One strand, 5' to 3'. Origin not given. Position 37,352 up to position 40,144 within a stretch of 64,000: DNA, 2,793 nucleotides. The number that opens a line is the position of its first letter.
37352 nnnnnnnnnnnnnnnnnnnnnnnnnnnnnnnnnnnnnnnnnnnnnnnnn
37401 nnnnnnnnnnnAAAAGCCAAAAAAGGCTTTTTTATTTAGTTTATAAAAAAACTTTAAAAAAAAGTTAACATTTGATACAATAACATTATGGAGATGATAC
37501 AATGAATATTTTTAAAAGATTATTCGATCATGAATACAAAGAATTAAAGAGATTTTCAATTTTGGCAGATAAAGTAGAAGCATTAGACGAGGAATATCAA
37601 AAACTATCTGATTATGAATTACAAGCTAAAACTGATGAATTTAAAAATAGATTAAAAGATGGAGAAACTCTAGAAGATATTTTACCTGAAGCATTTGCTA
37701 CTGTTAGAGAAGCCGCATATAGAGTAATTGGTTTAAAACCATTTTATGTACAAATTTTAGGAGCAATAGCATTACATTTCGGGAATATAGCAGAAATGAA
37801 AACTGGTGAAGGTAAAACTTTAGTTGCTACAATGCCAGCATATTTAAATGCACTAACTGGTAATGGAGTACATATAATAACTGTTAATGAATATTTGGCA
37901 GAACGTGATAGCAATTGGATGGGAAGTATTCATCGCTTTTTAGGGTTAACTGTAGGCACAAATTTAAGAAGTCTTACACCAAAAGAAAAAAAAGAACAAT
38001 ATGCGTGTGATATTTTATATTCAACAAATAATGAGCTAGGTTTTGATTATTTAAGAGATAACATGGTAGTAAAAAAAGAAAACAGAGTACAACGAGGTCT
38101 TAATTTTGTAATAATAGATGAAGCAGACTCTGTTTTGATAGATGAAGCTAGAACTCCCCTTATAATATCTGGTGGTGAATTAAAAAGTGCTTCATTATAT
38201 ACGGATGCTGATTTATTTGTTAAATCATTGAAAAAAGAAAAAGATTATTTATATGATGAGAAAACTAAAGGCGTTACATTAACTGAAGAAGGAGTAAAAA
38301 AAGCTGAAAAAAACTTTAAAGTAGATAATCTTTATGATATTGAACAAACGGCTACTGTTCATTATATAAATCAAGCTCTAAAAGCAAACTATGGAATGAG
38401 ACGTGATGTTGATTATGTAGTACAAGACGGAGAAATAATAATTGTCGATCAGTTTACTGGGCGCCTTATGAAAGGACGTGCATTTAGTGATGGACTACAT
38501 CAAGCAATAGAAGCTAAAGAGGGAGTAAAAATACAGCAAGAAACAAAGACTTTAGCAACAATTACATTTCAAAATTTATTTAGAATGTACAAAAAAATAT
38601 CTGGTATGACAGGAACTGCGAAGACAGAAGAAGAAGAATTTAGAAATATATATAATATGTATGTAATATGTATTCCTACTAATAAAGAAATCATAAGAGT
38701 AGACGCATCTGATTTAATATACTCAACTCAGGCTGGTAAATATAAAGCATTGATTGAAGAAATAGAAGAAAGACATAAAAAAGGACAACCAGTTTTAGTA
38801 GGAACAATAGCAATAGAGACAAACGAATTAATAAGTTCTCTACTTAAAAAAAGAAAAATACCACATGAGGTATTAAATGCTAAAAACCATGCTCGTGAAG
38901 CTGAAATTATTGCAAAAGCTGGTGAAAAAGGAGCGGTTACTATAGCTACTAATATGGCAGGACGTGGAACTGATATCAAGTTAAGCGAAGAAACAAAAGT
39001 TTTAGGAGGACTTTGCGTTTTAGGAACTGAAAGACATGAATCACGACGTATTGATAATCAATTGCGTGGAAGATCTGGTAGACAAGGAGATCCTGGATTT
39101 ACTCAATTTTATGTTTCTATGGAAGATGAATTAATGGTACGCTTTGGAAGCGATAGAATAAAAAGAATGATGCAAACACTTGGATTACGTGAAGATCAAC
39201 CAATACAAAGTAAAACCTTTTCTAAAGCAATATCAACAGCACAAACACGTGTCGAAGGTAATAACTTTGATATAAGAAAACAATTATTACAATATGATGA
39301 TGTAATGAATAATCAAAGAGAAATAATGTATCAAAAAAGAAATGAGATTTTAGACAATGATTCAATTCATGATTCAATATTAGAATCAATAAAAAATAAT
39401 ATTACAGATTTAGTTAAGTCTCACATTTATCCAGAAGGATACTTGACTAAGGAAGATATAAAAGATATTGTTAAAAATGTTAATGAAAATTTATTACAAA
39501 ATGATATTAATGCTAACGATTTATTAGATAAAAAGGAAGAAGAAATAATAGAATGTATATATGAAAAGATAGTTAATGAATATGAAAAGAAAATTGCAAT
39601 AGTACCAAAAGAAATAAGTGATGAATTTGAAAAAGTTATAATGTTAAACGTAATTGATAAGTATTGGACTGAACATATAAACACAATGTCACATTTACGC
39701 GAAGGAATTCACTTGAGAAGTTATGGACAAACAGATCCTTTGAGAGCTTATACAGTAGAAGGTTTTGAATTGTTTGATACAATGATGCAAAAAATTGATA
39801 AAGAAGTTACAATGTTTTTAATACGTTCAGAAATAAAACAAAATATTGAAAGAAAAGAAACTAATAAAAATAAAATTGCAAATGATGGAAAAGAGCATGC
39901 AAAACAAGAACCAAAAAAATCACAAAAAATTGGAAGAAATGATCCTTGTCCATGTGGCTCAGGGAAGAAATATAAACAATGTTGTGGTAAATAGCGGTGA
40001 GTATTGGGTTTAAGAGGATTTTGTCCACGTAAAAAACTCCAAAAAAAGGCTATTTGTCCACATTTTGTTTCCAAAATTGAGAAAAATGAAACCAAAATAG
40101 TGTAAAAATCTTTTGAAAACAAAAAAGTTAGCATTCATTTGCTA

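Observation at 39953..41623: secA 3' end and terminator duplicated 1.5 kb downstream, flanking a small cassette: an att-site-like footprint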

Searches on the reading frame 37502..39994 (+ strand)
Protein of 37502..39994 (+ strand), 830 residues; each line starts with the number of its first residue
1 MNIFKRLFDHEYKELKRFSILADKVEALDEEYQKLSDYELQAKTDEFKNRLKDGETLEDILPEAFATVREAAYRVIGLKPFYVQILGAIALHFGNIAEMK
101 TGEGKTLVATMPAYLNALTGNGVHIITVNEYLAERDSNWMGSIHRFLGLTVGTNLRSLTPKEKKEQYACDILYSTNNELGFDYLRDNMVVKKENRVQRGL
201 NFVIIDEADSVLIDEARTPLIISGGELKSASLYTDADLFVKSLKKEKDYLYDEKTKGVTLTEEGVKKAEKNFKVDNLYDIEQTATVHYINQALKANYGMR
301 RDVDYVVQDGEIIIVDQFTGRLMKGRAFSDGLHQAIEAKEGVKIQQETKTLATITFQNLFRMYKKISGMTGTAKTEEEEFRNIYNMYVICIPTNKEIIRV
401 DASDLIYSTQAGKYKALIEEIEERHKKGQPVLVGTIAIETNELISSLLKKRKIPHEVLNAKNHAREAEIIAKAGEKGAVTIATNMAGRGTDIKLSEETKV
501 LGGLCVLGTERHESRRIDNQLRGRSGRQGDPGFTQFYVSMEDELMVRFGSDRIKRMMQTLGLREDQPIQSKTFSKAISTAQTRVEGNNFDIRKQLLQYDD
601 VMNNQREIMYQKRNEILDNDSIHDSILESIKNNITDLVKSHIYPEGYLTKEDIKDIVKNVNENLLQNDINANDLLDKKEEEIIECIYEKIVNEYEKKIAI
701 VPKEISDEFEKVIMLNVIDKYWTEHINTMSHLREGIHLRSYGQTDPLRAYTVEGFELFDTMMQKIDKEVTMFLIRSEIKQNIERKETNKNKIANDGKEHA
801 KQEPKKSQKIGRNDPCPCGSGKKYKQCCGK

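Call 16: find_encoding_contigs(protein=window:37502-39994:+, flank=8000, max_places=10)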
Protein window:37502-39994:+ (830 aa): 22 contigs read that carry it; 4 places shown.
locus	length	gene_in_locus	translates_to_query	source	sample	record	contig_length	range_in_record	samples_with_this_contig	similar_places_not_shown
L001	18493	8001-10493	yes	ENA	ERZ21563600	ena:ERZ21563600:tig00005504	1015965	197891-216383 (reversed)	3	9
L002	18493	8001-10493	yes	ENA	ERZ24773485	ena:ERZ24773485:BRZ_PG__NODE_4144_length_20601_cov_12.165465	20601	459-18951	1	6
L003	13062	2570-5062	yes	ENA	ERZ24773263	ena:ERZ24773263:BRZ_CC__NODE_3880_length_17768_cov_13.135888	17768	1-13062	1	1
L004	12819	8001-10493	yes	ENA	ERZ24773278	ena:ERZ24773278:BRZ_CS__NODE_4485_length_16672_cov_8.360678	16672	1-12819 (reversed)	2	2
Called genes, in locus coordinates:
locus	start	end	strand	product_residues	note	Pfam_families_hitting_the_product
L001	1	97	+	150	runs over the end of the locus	PF02502:LacAB_rpiB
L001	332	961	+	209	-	PF01551:Peptidase_M23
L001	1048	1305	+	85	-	PF02796:HTH_7 (weak), PF12116:SpoIIID, PF08279:HTH_11 (weak)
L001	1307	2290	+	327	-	PF00022:Actin (faint), PF06723:MreB_Mbl, PF00012:HSP70, PF06277:EutA (weak), PF14450:FtsA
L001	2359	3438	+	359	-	PF00953:Glycos_transf_4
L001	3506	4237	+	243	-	PF00072:Response_reg (weak), PF04397:LytTR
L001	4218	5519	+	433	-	PF14501:HATPase_c_5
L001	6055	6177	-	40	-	-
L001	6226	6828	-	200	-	PF04647:AgrB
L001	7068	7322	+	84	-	PF00313:CSD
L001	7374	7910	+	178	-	PF02482:Ribosomal_S30AE, PF16321:Ribosom_S30AE_C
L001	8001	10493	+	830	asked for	PF07517:SecA_DEAD, PF00270:DEAD (weak), PF01043:SecA_PP_bind, PF21090:P-loop_SecA, PF07516:SecA_SW, PF02810:SEC-C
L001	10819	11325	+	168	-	-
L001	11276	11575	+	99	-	PF03819:MazG (weak), PF12643:MazG-like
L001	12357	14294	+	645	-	-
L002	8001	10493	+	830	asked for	PF07517:SecA_DEAD, PF00270:DEAD (weak), PF01043:SecA_PP_bind, PF21090:P-loop_SecA, PF07516:SecA_SW, PF02810:SEC-C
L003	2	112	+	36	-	?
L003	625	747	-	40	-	-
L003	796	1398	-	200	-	PF04647:AgrB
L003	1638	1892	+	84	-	PF00313:CSD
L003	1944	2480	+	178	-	PF02482:Ribosomal_S30AE, PF16321:Ribosom_S30AE_C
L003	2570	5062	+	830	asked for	PF07517:SecA_DEAD, PF00270:DEAD (weak), PF01043:SecA_PP_bind, PF21090:P-loop_SecA, PF07516:SecA_SW, PF02810:SEC-C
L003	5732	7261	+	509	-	PF00587:tRNA-synt_2b, PF03129:HGTP_anticodon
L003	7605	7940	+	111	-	PF14659:Phage_int_SAM_3 (weak)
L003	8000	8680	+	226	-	PF00589:Phage_integrase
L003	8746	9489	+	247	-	-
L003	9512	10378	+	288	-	-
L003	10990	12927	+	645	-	-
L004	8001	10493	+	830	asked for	PF07517:SecA_DEAD, PF00270:DEAD (weak), PF01043:SecA_PP_bind, PF21090:P-loop_SecA, PF07516:SecA_SW, PF02810:SEC-C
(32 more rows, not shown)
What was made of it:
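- The same arrangement occurs on 10 contigs, including one of 1.0 Mb (call 16).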

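Call 27: search_protein_families(library=pfam, proteins=[L003:7605-7940:+, L003:8000-8680:+, L003:5732-7261:+, L003:8746-9489:+, L003:9512-10378:+], max_evalue=0.001)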
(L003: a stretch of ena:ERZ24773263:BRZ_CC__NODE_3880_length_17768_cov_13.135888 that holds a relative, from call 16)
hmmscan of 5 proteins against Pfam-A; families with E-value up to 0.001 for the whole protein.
L003:7605-7940:+ (111 aa): 1 family
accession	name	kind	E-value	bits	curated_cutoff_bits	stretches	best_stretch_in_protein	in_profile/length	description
PF14659.12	Phage_int_SAM_3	-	2.2e-07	31.4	22.6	1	4-53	3-52/58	Phage integrase, N-terminal SAM-like domain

L003:8000-8680:+ (226 aa): 1 family
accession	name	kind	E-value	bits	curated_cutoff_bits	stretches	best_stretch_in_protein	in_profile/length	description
PF00589.27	Phage_integrase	-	4.6e-18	66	27.1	1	6-196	28-168/172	Phage integrase family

L003:5732-7261:+ (509 aa): 2 families
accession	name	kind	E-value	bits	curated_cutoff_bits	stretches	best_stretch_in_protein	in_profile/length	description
PF00587.30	tRNA-synt_2b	-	3e-36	125.6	29.3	1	184-402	1-179/179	tRNA synthetase class II core domain (G, H, P, S and T)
PF03129.25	HGTP_anticodon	-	2.8e-21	75.9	21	1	414-504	1-93/94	Anticodon binding domain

L003:8746-9489:+ (247 aa): 0 families

L003:9512-10378:+ (288 aa): 0 families

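Call 67: search_protein_families(library=ncbifam, proteins=[L003:5732-7261:+], max_evalue=0.001)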
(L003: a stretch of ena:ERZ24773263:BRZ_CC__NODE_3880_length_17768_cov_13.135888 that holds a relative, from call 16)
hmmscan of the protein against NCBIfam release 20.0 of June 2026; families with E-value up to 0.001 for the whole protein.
L003:5732-7261:+ (509 aa): 14 families
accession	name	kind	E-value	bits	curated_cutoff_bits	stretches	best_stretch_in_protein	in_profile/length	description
TIGR00418.1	thrS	equivalog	3.8e-145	485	383.65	1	61-505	125-564/565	threonine--tRNA ligase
NF003068.0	PRK03991.1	equivalog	2.8e-61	207.6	484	1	95-507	185-593/613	threonine--tRNA ligase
NF006625.0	PRK09194.1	equivalog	4.7e-26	91.8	558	2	126-281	36-190/559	proline--tRNA ligase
TIGR00408.1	proS_fam_I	equivalog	2.2e-25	89.5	437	2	342-508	212-383/475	proline--tRNA ligase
NF008979.1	PRK12325.1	exception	2e-24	86.2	550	2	128-281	38-190/437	proline--tRNA ligase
TIGR00409.1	proS_fam_II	equivalog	9.9e-24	84.1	306.7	2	125-281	35-190/568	proline--tRNA ligase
NF011500.0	PRK14938.1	equivalog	2.1e-15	56.6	362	1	398-508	260-371/387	Ser-tRNA(Thr) hydrolase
TIGR00442.1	hisS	equivalog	3.8e-15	55.8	286.75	2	132-232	9-110/406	histidine--tRNA ligase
TIGR00389.1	glyS_dimeric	equivalog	9.2e-11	41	243.3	1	406-505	465-564/565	glycine--tRNA ligase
TIGR00414.1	serS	equivalog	1.4e-09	37.4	301.65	1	6-240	46-272/418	serine--tRNA ligase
NF003211.1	PRK04173.1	equivalog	3.8e-09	35.9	312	1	406-498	358-450/454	glycine--tRNA ligase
TIGR02367.1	PylS_Cterm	equivalog_domain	4.8e-05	22.8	178.15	1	140-237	28-122/242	pyrrolysine--tRNA(Pyl) ligase large subunit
TIGR00443.1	hisZ_biosyn_reg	equivalog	0.0001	21.5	271.65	1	140-232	11-100/314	ATP phosphoribosyltransferase regulatory subunit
NF008941.0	PRK12292.2-4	equivalog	0.00014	20.9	447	1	142-232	26-113/393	ATP phosphoribosyltransferase regulatory subunit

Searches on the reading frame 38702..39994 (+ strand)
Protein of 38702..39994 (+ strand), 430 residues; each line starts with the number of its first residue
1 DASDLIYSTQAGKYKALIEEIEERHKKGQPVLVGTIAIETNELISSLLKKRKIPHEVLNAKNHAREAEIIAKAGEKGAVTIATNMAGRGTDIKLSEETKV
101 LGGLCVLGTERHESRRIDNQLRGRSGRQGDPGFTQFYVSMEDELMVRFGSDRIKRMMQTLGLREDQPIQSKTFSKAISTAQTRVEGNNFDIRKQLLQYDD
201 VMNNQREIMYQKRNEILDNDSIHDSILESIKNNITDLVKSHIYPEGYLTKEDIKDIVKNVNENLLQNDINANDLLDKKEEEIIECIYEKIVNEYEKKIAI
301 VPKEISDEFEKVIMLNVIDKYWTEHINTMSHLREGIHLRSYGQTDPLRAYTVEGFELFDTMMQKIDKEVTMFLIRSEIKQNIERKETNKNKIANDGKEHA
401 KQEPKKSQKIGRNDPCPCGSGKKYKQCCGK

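Call 32: find_related_loci(query=window:38702-39994:+, collection=genome_contigs, flank=10000)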
Query window:38702-39994:+ (430 aa) in genome_contigs; peptide patterns used: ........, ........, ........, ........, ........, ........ (x = any residue, [..] = any of these).
599 stretches matched a pattern (row limit reached: there are more); 484 encode a relative of the query (tblastn E <= 1e-3); the best 80 are kept; 80 distinct loci.
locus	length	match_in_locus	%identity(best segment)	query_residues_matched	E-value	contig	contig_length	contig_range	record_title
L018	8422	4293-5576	89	1-428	0e+0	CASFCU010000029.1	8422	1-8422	uncultured bacterium isolate CO.B37.metabat-bins.121 genome assembly, contig: CO.B37.metabat-bins.121.fa_k141_7892054, w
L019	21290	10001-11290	80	1-430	0e+0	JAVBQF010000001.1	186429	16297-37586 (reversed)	MAG: Bacilli bacterium isolate EPI_MAG_00159 c_000011959440, whole genome shotgun sequence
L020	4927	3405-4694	78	1-430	0e+0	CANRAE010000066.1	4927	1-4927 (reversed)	MAG: uncultured Bacilli bacterium isolate Lapin-016__bin57 genome assembly, contig: Lapin-016__NODE_16517_length_4927_co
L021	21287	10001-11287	80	1-430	0e+0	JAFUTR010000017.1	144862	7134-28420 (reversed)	MAG: Bacilli bacterium isolate RGIG4816 Roe_deer_Reticulum.Co__c277698, whole genome shotgun sequence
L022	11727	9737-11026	79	1-430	0e+0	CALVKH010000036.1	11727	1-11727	MAG: uncultured Bacilli bacterium isolate BRZ_DI__bin68 genome assembly, contig: BRZ_DI__NODE_5814_length_11727_cov_5.34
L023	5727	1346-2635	79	1-430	0e+0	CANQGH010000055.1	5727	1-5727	MAG: uncultured Bacilli bacterium isolate Lapin-001__bin74 genome assembly, contig: Lapin-001__NODE_10910_length_5727_co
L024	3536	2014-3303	78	1-430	0e+0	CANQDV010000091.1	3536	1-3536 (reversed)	MAG: uncultured Bacilli bacterium isolate Lapin-005__bin8 genome assembly, contig: Lapin-005__NODE_40371_length_3536_cov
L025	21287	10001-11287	76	1-429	0e+0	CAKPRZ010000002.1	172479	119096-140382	MAG: uncultured Bacilli bacterium isolate REFINED_METABAT215_TOP10_CONTIGS_1500_ASSEMBLY_K77_MERGED__Hadza_PheChl_Fiber-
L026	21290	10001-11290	77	1-430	0e+0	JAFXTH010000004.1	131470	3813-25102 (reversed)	MAG: Bacilli bacterium isolate RGIG6726 Sheep_Rumen-2__c303129, whole genome shotgun sequence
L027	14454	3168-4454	75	1-430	0e+0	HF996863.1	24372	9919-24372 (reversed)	Clostridium sp. CAG:710 genomic scaffold, scf95, whole genome shotgun sequence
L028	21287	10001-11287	75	1-430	0e+0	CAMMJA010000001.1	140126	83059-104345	MAG: uncultured Tenericutes bacterium isolate ERR4836966_bin.3_MetaWRAP_v1.1_MAG genome assembly, contig: NODE_144_lengt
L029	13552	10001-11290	75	1-430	0e+0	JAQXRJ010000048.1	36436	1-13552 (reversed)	MAG: bacterium isolate SUG1454 k141_7919554, whole genome shotgun sequence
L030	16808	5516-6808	74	1-430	0e+0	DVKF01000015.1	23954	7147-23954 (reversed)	MAG TPA_asm: Candidatus Scybalousia intestinigallinarum isolate CHK193-12526 CHK193__C71870_L23954_ERR3414588, whole gen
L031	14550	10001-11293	74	1-430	0e+0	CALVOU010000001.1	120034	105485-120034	MAG: uncultured Bacilli bacterium isolate BRZ_II__bin7 genome assembly, contig: BRZ_II__NODE_189_length_120034_cov_10.98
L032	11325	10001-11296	73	1-430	0e+0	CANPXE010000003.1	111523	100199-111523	MAG: uncultured Bacilli bacterium isolate Lapin-004__bin77 genome assembly, contig: Lapin-004__NODE_147_length_111523_co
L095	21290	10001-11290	69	1-430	0e+0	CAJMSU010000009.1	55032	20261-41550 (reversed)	TPA_asm: uncultured bacterium isolate SRR5519181-bin.25 genome assembly, contig: NODE_327_length_55032_cov_7.720720, who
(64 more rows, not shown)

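Call 61: find_homologous_proteins(query=L095:12597-13109:+, max_evalue=1e-10)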
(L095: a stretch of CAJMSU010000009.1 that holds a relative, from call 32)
Query L095:12597-13109:+ (170 aa): 620 proteins with E <= 1e-10 among 671 candidates; the best 120 are listed.
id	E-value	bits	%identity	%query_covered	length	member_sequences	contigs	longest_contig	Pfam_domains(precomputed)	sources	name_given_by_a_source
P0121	1.2e-105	369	100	100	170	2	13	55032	PF14657.13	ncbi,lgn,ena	-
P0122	2.7e-105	367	99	100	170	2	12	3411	PF14657.13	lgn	-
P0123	2.1e-100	352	95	100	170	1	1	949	PF14659.13,PF14657.13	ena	-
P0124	7.7e-100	350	94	100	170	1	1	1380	PF14657.13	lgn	-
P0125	9.4e-95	333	89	100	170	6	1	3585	PF14659.13,PF14657.13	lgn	-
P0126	1.1e-93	330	89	100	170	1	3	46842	PF14659.13,PF14657.13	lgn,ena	-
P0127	2.7e-93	328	87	100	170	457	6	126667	PF14659.13,PF14657.13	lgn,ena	-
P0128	3.0e-93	328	89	100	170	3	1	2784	PF14659.13,PF14657.13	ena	-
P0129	3.4e-93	328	86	100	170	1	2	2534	PF14657.13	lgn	-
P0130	8.0e-93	327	89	99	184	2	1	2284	PF14659.13,PF14657.13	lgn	-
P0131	1.1e-92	326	89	99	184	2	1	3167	PF14657.13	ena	-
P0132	1.4e-92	326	86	100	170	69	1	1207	PF14659.13,PF14657.13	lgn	-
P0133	1.9e-92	326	87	100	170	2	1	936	PF14659.13,PF14657.13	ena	-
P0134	1.9e-92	326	89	100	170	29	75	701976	PF14657.13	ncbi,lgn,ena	-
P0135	2.1e-92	326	88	100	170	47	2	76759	PF14659.13,PF14657.13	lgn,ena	-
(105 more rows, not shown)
